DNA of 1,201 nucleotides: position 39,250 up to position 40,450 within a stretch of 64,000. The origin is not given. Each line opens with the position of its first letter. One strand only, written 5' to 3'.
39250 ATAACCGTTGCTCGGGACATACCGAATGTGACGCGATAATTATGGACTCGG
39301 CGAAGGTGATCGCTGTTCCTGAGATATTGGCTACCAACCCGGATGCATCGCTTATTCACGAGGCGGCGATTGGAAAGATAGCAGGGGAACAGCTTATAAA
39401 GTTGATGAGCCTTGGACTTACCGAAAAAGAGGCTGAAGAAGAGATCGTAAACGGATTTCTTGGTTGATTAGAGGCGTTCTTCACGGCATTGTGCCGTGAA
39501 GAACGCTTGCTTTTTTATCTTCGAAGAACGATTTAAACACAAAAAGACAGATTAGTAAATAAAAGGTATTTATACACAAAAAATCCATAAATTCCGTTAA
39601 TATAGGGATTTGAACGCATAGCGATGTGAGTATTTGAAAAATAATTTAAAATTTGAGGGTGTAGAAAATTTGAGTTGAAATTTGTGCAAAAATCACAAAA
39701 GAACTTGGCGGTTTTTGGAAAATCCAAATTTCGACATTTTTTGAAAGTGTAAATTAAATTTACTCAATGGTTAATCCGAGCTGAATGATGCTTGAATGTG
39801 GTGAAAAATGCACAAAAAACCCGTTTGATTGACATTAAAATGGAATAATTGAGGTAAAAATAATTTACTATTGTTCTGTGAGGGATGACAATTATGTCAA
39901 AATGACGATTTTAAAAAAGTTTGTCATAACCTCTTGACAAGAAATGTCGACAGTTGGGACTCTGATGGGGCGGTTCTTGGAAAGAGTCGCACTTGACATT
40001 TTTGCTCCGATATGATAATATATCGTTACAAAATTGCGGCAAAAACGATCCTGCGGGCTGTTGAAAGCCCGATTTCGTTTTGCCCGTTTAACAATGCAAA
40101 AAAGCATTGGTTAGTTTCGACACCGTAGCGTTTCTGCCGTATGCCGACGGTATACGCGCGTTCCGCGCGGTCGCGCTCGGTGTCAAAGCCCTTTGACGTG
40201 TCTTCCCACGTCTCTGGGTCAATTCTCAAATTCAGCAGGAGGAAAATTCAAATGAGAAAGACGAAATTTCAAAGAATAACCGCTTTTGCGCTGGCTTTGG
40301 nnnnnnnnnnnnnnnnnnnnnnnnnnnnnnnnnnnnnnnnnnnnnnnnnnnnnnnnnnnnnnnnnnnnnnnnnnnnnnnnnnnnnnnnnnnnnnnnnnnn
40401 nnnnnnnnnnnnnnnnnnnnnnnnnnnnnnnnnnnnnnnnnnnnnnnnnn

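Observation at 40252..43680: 1142-aa solute-binding protein carrying two CBM-like modules and long helical segments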

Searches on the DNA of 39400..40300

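Call 49: search_rna_families(source=window, start=39400, end=40300, threshold=evalue, max_evalue=1)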
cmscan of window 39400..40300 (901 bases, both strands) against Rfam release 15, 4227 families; matches with E-value up to 1: 2.
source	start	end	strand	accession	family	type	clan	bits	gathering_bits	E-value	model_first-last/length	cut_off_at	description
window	39457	39528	+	RF03800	mir-4477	Gene; miRNA;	-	24.7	74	0.033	1-81/81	no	mir-4477 microRNA precursor family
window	39472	39506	-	RF03566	mir-4875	Gene; miRNA;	-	21.9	90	0.12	1-73/73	no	mir-4875 microRNA precursor family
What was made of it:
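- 39993..40021 (+): Promoter-like site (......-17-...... with an extended TG). A leader of about 230 nt follows. No Rfam family matches the leader (call 49).
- Tried and rejected: The only hits are spurious miRNA matches on the terminator hairpin (call 49).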
